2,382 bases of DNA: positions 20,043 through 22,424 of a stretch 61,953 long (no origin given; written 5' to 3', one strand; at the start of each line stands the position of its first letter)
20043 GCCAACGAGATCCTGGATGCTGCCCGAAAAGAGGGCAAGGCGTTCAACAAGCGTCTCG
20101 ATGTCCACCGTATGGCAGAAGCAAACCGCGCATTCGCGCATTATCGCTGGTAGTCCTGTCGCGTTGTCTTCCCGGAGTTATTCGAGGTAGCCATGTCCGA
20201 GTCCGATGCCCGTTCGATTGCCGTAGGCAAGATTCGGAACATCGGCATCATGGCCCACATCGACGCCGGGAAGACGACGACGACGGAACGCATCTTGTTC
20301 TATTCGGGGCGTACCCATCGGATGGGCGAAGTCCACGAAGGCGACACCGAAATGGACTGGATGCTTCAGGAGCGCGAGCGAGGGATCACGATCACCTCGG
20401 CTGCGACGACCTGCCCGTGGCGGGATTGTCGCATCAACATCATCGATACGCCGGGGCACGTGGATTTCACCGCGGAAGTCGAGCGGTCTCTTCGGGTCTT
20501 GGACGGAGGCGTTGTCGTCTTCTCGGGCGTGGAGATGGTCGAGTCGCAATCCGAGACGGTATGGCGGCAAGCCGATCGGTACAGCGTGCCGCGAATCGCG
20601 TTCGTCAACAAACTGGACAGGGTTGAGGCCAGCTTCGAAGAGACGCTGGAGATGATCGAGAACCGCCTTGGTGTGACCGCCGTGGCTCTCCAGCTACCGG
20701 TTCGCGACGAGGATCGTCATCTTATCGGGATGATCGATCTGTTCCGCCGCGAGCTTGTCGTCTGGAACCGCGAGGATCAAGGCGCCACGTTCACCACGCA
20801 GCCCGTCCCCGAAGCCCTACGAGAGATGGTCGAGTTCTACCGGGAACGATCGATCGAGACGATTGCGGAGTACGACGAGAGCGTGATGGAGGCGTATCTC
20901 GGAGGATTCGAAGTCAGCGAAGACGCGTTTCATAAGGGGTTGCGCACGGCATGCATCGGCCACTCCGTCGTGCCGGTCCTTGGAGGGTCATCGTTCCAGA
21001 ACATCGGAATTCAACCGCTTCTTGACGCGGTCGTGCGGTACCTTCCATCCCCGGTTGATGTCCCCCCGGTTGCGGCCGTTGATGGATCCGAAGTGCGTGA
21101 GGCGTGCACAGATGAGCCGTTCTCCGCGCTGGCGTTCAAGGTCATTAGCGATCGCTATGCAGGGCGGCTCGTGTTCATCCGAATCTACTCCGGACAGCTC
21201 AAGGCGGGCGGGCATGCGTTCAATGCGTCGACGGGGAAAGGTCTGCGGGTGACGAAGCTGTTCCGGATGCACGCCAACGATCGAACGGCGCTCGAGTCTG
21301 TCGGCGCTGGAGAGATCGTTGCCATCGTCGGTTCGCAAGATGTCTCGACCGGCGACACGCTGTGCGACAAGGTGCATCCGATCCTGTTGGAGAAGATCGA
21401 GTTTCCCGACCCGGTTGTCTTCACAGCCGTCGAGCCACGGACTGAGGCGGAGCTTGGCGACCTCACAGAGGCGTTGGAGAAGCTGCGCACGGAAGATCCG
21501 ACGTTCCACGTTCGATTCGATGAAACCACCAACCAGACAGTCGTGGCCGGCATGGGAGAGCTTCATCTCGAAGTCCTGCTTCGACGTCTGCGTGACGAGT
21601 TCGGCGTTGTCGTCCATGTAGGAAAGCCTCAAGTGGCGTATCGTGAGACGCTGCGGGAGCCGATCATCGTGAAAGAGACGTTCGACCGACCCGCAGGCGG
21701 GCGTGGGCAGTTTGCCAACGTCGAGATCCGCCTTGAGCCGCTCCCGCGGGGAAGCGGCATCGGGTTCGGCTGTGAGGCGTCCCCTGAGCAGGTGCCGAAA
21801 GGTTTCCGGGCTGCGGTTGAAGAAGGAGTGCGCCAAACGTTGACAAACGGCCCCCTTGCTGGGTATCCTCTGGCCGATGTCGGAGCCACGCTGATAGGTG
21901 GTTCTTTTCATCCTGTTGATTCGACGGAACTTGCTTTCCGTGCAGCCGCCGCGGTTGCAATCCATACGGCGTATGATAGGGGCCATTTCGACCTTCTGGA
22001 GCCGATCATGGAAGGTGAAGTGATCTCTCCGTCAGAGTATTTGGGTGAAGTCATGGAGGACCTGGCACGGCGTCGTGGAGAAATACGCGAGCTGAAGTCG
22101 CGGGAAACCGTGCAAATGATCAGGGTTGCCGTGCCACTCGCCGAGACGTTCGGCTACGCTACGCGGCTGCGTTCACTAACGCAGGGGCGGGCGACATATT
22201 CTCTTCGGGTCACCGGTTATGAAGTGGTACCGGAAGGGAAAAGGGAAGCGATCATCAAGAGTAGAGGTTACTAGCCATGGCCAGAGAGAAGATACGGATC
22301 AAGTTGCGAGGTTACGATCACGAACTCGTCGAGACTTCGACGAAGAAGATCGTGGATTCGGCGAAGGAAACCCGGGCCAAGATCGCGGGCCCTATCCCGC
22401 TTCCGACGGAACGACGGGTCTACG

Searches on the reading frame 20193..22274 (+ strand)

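Call 91: search_protein_families(library=pfam, proteins=[window:20193-22274:+], max_evalue=0.00001)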
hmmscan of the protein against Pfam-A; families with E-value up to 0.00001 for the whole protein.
window:20193-22274:+ (693 aa): 7 families
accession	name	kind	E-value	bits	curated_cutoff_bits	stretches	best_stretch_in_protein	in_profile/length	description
PF00009.33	GTP_EFTU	-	1.9e-62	210.7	26.5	1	13-286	2-188/188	Elongation factor Tu GTP binding domain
PF03764.24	EFG_IV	-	3.5e-31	107.9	24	1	479-596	1-119/121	Elongation factor G, domain IV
PF14492.12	EFG_III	-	1.2e-26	93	27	1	404-478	1-75/75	Elongation Factor G, domain III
PF00679.30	EFG_C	-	6.1e-26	90.7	27.9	1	601-684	2-86/89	Elongation factor G C-terminus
PF03144.31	GTP_EFTU_D2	-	1e-15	58.3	30.3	1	324-391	1-73/73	Elongation factor Tu domain 2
PF22042.2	EF-G_D2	-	3.4e-15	56.4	27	1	309-392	1-83/84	Elongation factor G domain 2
PF16658.11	RF3_C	-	8.5e-07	29.3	40.1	1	407-481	9-83/132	Class II release factor RF3, C-terminal domain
